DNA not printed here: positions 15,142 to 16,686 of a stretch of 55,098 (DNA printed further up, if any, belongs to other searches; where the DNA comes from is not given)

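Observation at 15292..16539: Stand-alone Cas4-family nuclease interrupted by a four-helix membrane insertion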

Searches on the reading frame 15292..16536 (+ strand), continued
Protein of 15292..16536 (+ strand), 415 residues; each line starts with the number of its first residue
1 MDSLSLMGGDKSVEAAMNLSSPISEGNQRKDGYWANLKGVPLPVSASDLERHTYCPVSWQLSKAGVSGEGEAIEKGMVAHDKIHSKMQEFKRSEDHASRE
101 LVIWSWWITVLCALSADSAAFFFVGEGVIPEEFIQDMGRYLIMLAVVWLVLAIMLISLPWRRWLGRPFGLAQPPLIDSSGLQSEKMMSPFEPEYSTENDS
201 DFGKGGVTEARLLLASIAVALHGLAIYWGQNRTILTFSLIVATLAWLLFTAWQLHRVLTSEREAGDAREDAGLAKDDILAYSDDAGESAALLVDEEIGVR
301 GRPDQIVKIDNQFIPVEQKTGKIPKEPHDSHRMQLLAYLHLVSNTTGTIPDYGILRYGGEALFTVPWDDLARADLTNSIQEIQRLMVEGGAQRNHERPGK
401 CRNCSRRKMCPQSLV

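Call 33: find_homologous_proteins(query=P0143, max_evalue=0.001)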
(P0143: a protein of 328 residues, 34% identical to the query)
Query P0143 (328 aa): 1081 proteins with E <= 0.001 among 4263 candidates; the best 120 are listed.
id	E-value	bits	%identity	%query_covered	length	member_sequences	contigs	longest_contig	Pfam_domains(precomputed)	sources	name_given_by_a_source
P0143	2.6e-212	722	100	100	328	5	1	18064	PF01930.24,PF12705.14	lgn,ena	-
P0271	3.0e-182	623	84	100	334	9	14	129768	PF01930.24,PF12705.14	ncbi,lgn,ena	-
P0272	3.1e-172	590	82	97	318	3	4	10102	PF01930.24,PF12705.14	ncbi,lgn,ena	-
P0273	1.2e-170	585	81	97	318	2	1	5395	PF01930.24,PF12705.14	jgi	-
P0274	4.0e-146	504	67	100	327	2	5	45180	PF01930.24,PF12705.14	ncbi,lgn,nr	ncbi:MAG: PD-(D/E)XK nuclease family protein [Candidatus Thermoplasmatota archaeon]|nr:PD-(D/E)XK nu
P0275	1.6e-143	496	64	100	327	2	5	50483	PF01930.24,PF12705.14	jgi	jgi:CRISPR-associated exonuclease Cas4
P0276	1.2e-141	490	64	100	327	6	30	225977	PF01930.24,PF12705.14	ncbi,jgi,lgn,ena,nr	ncbi:MAG: PD-(D/E)XK nuclease family protein [Candidatus Thermoplasmatota archaeon]|jgi:CRISPR-assoc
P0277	2.2e-118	413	55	99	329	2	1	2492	PF01930.24,PF12705.14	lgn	-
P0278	2.8e-118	413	54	100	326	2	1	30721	PF01930.24,PF12705.14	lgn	-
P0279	7.2e-118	411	55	98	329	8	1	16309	PF01930.24,PF12705.14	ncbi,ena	-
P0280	2.4e-117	410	55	100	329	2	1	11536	PF01930.24,PF12705.14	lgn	-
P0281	1.0e-115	404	53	98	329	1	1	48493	PF01930.24,PF12705.14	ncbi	-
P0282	5.5e-114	399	53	98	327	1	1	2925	PF01930.24,PF12705.14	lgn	-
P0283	2.4e-109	383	50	98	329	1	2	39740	PF01930.24,PF12705.14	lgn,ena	-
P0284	7.4e-102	359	84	57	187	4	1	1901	PF01930.24,PF12705.14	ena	-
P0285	1.1e-101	358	49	98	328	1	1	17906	PF01930.24,PF12705.14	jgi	-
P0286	2.1e-93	331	43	98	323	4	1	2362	PF01930.24,PF12705.14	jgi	-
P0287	3.0e-93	331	45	100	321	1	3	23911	PF01930.24,PF12705.14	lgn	-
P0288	2.3e-91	324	43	100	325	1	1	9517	PF01930.24,PF12705.14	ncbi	ncbi:MAG: Dna2/Cas4 domain-containing protein [Methanomassiliicoccales archaeon]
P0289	7.8e-87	310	42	98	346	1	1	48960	PF01930.24,PF12705.14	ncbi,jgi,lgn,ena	-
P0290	4.1e-86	307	43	98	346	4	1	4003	PF01930.24,PF12705.14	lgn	-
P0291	1.6e-85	305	43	100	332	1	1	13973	PF01930.24,PF12705.14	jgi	jgi:CRISPR-associated exonuclease Cas4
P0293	2.2e-83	298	42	98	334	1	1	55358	PF01930.24,PF12705.14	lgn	-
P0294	3.0e-83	298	42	99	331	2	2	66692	PF01930.24,PF12705.14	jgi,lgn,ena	jgi:CRISPR-associated exonuclease Cas4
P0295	2.0e-82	295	42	100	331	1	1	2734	PF01930.24,PF12705.14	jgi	jgi:CRISPR-associated exonuclease Cas4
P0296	3.9e-82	294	42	100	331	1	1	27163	PF01930.24,PF12705.14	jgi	jgi:CRISPR-associated exonuclease Cas4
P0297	5.6e-82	294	44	100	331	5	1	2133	PF01930.24,PF12705.14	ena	-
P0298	1.1e-81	293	42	98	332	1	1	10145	PF01930.24,PF12705.14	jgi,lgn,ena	-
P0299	1.5e-81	292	42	98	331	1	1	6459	PF01930.24,PF12705.14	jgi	jgi:CRISPR-associated exonuclease Cas4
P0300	2.1e-81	292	41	98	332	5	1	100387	PF01930.24,PF12705.14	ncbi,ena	-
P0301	2.4e-81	292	42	99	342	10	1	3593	PF01930.24,PF12705.14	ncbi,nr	ncbi:MAG: CRISPR-associated protein Cas4 [Thermoplasmata archaeon]|nr:CRISPR-associated protein Cas4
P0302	2.8e-81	291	44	99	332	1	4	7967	PF01930.24,PF12705.14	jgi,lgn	-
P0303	6.5e-81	290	43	98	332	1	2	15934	PF01930.24,PF12705.14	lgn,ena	-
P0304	1.2e-80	289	42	98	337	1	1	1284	PF01930.24,PF12705.14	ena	-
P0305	1.5e-80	289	41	99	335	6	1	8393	PF01930.24,PF12705.14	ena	-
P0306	1.6e-80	289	41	98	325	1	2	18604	PF01930.24,PF12705.14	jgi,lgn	-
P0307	1.7e-80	289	43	99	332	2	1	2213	PF01930.24,PF12705.14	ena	-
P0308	1.9e-80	289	42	99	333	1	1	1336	PF01930.24,PF12705.14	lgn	-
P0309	2.1e-80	288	42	99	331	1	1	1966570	PF01930.24,PF12705.14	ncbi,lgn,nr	ncbi:MAG: CRISPR-associated protein Cas4 [Methanobacteriota archaeon]|nr:MAG: CRISPR-associated prot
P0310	2.3e-80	288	43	99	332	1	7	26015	PF01930.24,PF12705.14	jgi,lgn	jgi:CRISPR-associated exonuclease Cas4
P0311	2.6e-80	288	42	98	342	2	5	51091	PF01930.24,PF12705.14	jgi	jgi:CRISPR-associated exonuclease Cas4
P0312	2.6e-80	288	41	98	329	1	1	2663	PF01930.24,PF12705.14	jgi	-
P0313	2.8e-80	288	40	99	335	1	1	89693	PF01930.24,PF12705.14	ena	-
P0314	3.0e-80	288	42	98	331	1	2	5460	PF01930.24,PF12705.14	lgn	-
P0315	3.4e-80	288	42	99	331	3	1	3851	PF01930.24,PF12705.14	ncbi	-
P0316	4.2e-80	287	43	98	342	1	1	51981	PF01930.24,PF12705.14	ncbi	-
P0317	4.2e-80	287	42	98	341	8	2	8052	PF01930.24,PF12705.14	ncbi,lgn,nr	ncbi:MAG: CRISPR-associated protein Cas4 [Thermoplasmata archaeon]|nr:CRISPR-associated protein Cas4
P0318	4.3e-80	287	41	99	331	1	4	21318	PF01930.24,PF12705.14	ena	-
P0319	4.5e-80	287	41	99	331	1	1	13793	PF01930.24,PF12705.14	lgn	-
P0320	4.6e-80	287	41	98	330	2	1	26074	PF01930.24,PF12705.14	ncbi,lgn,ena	-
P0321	5.3e-80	287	41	98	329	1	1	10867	PF01930.24,PF12705.14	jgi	-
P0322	6.9e-80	287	42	99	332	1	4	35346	PF01930.24,PF12705.14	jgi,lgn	jgi:CRISPR-associated exonuclease Cas4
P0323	8.7e-80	286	40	100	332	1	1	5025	PF01930.24,PF12705.14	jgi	jgi:CRISPR-associated exonuclease Cas4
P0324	1.2e-79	286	43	100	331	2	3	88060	PF01930.24,PF12705.14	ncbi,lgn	-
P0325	1.3e-79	286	42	99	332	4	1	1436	PF01930.24,PF12705.14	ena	-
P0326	2.1e-79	285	43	99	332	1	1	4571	PF01930.24,PF12705.14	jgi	jgi:CRISPR-associated exonuclease Cas4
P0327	2.4e-79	285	40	98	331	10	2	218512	PF01930.24,PF12705.14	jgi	jgi:CRISPR-associated exonuclease Cas4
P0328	3.8e-79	284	41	98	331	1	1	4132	PF01930.24,PF12705.14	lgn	-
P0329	4.1e-79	284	44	98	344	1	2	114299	PF01930.24,PF12705.14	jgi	-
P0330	5.5e-79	284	41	98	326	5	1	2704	PF01930.24,PF12705.14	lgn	-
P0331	5.6e-79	284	40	98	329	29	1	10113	PF01930.24,PF12705.14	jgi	jgi:CRISPR-associated exonuclease Cas4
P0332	6.3e-79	284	39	99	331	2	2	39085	PF01930.24,PF12705.14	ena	-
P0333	7.0e-79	283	39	98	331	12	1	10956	PF01930.24,PF12705.14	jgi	-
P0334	7.6e-79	283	43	99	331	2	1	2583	PF01930.24,PF12705.14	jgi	jgi:CRISPR-associated exonuclease Cas4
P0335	9.8e-79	283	39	98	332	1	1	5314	PF01930.24,PF12705.14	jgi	jgi:CRISPR-associated exonuclease Cas4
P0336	1.0e-78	283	42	98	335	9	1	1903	PF01930.24,PF12705.14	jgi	-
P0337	1.2e-78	283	40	98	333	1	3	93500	PF01930.24,PF12705.14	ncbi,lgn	-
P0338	1.6e-78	282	40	98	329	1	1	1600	PF01930.24,PF12705.14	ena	-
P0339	1.7e-78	282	41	98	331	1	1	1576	PF01930.24,PF12705.14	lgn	-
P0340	1.9e-78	282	40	98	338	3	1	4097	PF01930.24,PF12705.14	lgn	-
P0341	2.0e-78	282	43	99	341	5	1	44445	PF01930.24,PF12705.14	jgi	jgi:CRISPR-associated exonuclease Cas4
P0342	2.2e-78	282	40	98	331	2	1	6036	PF01930.24,PF12705.14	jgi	jgi:CRISPR-associated exonuclease Cas4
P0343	2.2e-78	282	40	99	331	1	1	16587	PF01930.24,PF12705.14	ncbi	-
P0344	2.2e-78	282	41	98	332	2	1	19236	PF01930.24,PF12705.14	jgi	-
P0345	2.3e-78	282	41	98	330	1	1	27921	PF01930.24,PF12705.14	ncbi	ncbi:MAG: CRISPR-associated protein Cas4 [Candidatus Thermoplasmatota archaeon]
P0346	2.9e-78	281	40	99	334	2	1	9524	PF01930.24,PF12705.14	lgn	-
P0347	3.0e-78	281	41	98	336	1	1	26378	PF01930.24,PF12705.14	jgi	-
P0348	4.4e-78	281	40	98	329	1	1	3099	PF01930.24,PF12705.14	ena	-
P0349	4.5e-78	281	41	98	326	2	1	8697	PF01930.24,PF12705.14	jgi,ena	-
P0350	4.5e-78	281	39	98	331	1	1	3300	PF01930.24,PF12705.14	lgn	-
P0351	4.6e-78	281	39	98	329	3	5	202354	PF01930.24,PF12705.14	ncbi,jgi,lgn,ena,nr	ncbi:MAG TPA: PD-(D/E)XK nuclease family protein [Methanomassiliicoccales archaeon]|nr:PD-(D/E)XK nu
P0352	4.8e-78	281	39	98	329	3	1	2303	PF01930.24,PF12705.14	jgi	-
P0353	6.0e-78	280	42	98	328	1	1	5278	PF01930.24,PF12705.14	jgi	jgi:CRISPR-associated exonuclease Cas4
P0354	6.2e-78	280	39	98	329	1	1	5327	PF01930.24,PF12705.14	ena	-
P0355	6.4e-78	280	40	98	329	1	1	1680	PF01930.24,PF12705.14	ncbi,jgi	jgi:CRISPR-associated exonuclease Cas4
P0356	6.8e-78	280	41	98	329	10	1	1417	PF01930.24,PF12705.14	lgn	-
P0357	7.2e-78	280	40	99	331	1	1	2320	PF01930.24,PF12705.14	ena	-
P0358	7.9e-78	280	40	98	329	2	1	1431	PF01930.24,PF12705.14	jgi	-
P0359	1.1e-77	280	41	98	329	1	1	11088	PF01930.24,PF12705.14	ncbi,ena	-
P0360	1.1e-77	279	40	100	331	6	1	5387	PF01930.24,PF12705.14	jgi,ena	-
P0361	1.2e-77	279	40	99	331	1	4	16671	PF01930.24,PF12705.14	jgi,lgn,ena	-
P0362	1.2e-77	279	40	98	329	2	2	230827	PF01930.24,PF12705.14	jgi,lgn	-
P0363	1.2e-77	279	39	98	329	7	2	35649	PF01930.24,PF12705.14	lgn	-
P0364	1.3e-77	279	40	100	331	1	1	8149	PF01930.24,PF12705.14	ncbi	-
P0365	1.3e-77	279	40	100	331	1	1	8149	PF01930.24,PF12705.14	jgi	jgi:CRISPR-associated exonuclease Cas4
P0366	1.3e-77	279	40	99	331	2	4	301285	PF01930.24,PF12705.14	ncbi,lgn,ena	ncbi:MAG TPA: CRISPR-associated protein Cas4 [Thermoplasmata archaeon]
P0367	1.5e-77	279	41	98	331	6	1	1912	PF01930.24,PF12705.14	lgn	-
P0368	1.6e-77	279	40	99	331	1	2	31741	PF01930.24,PF12705.14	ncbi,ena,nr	ncbi:MAG: CRISPR-associated protein Cas4 [Euryarchaeota archaeon RBG_13_57_23]|nr:MAG: CRISPR-associ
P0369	1.6e-77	279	42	99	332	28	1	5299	PF01930.24,PF12705.14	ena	-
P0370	2.0e-77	279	40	98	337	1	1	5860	PF01930.24,PF12705.14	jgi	jgi:CRISPR-associated exonuclease Cas4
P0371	2.1e-77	279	39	99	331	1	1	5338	PF01930.24,PF12705.14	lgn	-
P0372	2.2e-77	279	39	99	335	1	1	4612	PF01930.24,PF12705.14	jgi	-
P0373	2.4e-77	278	39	99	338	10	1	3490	PF01930.24,PF12705.14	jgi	-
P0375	2.8e-77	278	40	98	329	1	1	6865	PF01930.24,PF12705.14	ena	-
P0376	3.0e-77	278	39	98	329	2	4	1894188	PF01930.24,PF12705.14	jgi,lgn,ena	jgi:CRISPR-associated exonuclease Cas4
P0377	3.0e-77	278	41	98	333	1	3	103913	PF01930.24,PF12705.14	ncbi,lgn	-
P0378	3.0e-77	278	40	98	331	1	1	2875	PF01930.24,PF12705.14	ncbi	-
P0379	3.1e-77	278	40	98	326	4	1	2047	PF01930.24,PF12705.14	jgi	jgi:CRISPR-associated exonuclease Cas4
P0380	3.4e-77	278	41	98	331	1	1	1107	PF01930.24,PF12705.14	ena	-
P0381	3.7e-77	278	40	98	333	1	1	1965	PF01930.24,PF12705.14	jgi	jgi:CRISPR-associated exonuclease Cas4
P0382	3.9e-77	278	40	98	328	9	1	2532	PF01930.24,PF12705.14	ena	-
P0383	4.7e-77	277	40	99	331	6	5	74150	PF01930.24,PF12705.14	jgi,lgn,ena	-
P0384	4.9e-77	277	42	98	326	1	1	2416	PF01930.24,PF12705.14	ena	-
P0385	5.3e-77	277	41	98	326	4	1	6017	PF01930.24,PF12705.14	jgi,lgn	-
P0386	5.4e-77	277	41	98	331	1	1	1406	PF01930.24,PF12705.14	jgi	jgi:CRISPR-associated exonuclease Cas4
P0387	5.6e-77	277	39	98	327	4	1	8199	PF01930.24,PF12705.14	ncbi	ncbi:MAG: CRISPR-associated protein Cas4 [Thermoplasmata archaeon]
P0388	7.0e-77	277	40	98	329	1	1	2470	PF01930.24,PF12705.14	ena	-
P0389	7.0e-77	277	42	97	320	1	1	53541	PF01930.24,PF12705.14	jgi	jgi:CRISPR-associated exonuclease Cas4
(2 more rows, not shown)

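Call 34: fold_search(model_id=the predicted structure, library=pdb)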
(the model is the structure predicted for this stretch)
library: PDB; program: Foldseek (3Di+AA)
matches with E <= 10: 307; with E <= 0.001: 8
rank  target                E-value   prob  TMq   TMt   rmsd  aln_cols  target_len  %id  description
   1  8d3l_J                4.1e-05  1.00  0.27  0.49   4.1       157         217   18  Type I-C Cas4-Cas1-Cas2 complex bound to a PAM/PAM prespacer (released 2022-11-02)
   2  8d3l_I                5.9e-05  1.00  0.26  0.47   3.8       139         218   20  Type I-C Cas4-Cas1-Cas2 complex bound to a PAM/PAM prespacer (released 2022-11-02)
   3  8d3q_J                7.9e-05  1.00  0.25  0.52   4.1       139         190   22  Type I-C Cas4-Cas1-Cas2 complex bound to a PAM/NoPAM prespacer (released 2022-11-02)
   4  7mi4_A                3.6e-04  1.00  0.27  0.21   2.4       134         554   25  Symmetrical PAM-PAM prespacer bound Cas4/Cas1/Cas2 complex (released 2021-11-17)
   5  7mi5_A                4.1e-04  1.00  0.27  0.21   2.5       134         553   25  Asymmetrical PAM-Non PAM prespacer bound Cas4/Cas1/Cas2 complex (released 2021-11-17)
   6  8xa9_B                5.0e-04  1.00  0.19  0.34   4.8       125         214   15  Human MGME1 in complex with 5'-overhang DNA (released 2024-03-20)
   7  5zyv_A                5.9e-04  1.00  0.19  0.36   5.0       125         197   16  Crystal structure of human MGME1 with single strand DNA2 and Ca2+ (released 2018-09-19)
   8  5eax_A                6.2e-04  1.00  0.22  0.09  13.6       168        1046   18  Crystal structure of Dna2 in complex with an ssDNA (released 2015-11-18)
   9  5ean_A                1.3e-03  1.00  0.23  0.10  12.3       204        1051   18  Crystal structure of Dna2 in complex with a 5' overhang DNA (released 2015-11-18)
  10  8xa9_A                1.8e-03  1.00  0.19  0.34   4.8       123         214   17  Human MGME1 in complex with 5'-overhang DNA (released 2024-03-20)
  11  5eaw_A                1.9e-03  1.00  0.21  0.09  13.4       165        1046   19  Crystal structure of Dna2 nuclease-helicase (released 2015-11-18)
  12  5zyt_C                2.2e-03  1.00  0.20  0.33  21.7       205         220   14  Crystal structure of human MGME1 with 3' overhang double strand DNA3 (released 2018-09-19)
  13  5zyu_A                2.3e-03  1.00  0.19  0.32   4.9       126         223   16  The crystal structure of humanMGME1 with single strand DNA2 (released 2018-09-19)
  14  5zyt_B                3.9e-03  1.00  0.19  0.32   5.2       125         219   16  Crystal structure of human MGME1 with 3' overhang double strand DNA3 (released 2018-09-19)
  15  6ppu_A                4.3e-03  1.00  0.30  0.22  19.7       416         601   15  Cryo-EM structure of AdnAB-AMPPNP-DNA complex (released 2019-11-20)
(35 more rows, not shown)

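Call 37: list_cluster_members(proteins=[P0135, P0136, P0137, P0139, P0144, P0151, P0232, P0250, P0125, P0126])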
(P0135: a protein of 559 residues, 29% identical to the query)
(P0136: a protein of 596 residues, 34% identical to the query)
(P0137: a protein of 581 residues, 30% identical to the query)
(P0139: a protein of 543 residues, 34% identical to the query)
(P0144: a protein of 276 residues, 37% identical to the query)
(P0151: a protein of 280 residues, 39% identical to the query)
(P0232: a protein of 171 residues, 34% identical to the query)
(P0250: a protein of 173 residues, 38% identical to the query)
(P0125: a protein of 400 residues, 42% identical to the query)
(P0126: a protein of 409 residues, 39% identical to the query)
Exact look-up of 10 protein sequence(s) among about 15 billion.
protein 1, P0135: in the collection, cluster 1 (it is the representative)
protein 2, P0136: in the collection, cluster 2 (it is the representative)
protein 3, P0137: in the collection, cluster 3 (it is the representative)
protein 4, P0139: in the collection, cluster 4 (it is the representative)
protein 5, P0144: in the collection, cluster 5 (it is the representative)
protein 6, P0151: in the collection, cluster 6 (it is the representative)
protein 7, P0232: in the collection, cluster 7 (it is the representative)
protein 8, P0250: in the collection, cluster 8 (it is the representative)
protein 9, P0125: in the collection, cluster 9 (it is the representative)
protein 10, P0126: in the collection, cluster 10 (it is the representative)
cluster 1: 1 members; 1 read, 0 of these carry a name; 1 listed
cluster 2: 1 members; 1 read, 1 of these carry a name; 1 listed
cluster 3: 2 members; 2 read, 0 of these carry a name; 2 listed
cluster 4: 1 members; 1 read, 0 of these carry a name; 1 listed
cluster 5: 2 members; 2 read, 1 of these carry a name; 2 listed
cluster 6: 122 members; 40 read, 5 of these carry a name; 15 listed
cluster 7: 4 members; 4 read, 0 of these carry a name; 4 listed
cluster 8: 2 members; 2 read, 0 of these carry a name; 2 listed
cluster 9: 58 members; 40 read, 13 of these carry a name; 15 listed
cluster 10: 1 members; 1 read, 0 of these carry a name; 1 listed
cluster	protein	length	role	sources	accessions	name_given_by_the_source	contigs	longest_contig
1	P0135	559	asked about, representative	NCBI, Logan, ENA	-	-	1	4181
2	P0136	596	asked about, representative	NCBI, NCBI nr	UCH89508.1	MAG: CRISPR-associated protein Cas4 [Thermoplasmata archaeon]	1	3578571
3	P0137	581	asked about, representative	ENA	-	-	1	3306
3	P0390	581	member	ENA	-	-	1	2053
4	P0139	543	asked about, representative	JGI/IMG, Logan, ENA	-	-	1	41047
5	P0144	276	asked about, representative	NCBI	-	-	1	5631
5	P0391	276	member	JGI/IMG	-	CRISPR-associated exonuclease Cas4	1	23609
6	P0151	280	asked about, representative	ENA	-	-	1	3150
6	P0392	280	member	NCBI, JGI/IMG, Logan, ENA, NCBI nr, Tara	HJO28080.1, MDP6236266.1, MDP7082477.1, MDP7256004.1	MAG: Dna2/Cas4 domain-containing protein [Candidatus Poseidoniia archaeon] | CRISPR-associated exonuclease Cas4 | Dna2/Cas4 domain-containing protein [Candidatus Poseidoniia archaeon]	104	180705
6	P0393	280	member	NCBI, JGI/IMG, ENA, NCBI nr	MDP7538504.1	MAG: Dna2/Cas4 domain-containing protein [Candidatus Poseidoniia archaeon] | CRISPR-associated exonuclease Cas4 | Dna2/Cas4 domain-containing protein [Candidatus Poseidoniia archaeon]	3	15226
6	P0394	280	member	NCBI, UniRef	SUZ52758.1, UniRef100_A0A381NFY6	uncharacterized protein METZ01_LOCUS5612 [marine metagenome] | PD-(D/E)XK endonuclease-like domain-containing protein n=1 Tax=marine metagenome ...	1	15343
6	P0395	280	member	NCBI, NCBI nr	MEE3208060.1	MAG: PD-(D/E)XK nuclease family protein [Candidatus Thermoplasmatota archaeon] | PD-(D/E)XK nuclease family protein [Candidatus Thermoplasmatota archaeon]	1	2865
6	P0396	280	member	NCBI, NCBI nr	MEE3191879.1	MAG: PD-(D/E)XK nuclease family protein [Candidatus Thermoplasmatota archaeon] | PD-(D/E)XK nuclease family protein [Candidatus Thermoplasmatota archaeon]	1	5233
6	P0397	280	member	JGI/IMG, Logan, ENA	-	-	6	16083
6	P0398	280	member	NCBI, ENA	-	-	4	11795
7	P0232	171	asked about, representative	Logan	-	-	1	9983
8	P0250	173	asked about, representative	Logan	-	-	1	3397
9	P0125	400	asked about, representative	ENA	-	-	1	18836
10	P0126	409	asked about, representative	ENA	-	-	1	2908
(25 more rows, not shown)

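Call 38: find_encoding_contigs(protein=P0309, flank=7000, max_places=2)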
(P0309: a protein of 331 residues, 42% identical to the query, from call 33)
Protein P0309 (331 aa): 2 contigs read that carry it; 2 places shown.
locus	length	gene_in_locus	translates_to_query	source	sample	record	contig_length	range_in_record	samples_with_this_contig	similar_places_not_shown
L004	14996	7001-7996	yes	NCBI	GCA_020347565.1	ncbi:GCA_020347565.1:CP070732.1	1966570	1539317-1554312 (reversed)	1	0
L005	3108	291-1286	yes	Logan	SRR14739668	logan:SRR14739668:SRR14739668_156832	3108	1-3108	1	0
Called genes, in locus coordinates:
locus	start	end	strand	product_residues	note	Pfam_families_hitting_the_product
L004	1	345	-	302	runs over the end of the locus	PF01966:HD (faint)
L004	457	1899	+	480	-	PF01565:FAD_binding_4, PF02913:FAD-oxidase_C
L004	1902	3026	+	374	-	PF13183:Fer4_8, PF02754:CCG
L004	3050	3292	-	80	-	-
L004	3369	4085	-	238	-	PF01411:tRNA-synt_2c, PF07973:tRNA_SAD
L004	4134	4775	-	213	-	-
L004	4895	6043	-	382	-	PF00465:Fe-ADH, PF13685:Fe-ADH_2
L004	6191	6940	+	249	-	PF14811:TPD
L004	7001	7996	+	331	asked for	PF01930:Cas_Cas4, PF12705:PDDEXK_1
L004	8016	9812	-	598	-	PF13522:GATase_6, PF13537:GATase_7, PF01380:SIS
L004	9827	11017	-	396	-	PF00483:NTP_transferase, PF12804:NTP_transf_3, PF25084:LbH_EIF2B, PF00132:Hexapep, PF14602:Hexapep_2 (faint), PF25087:GMPPB_C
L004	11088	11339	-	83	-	-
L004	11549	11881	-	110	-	PF02036:SCP2, PF14864:Alkyl_sulf_C (weak)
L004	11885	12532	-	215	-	PF01351:RNase_HII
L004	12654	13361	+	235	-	-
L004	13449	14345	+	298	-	PF02649:GCHY-1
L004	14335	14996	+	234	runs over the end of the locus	PF00702:Hydrolase (faint), PF08282:Hydrolase_3, PF05116:S6PP (weak), PF08282:Hydrolase_3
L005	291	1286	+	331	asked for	PF01930:Cas_Cas4, PF12705:PDDEXK_1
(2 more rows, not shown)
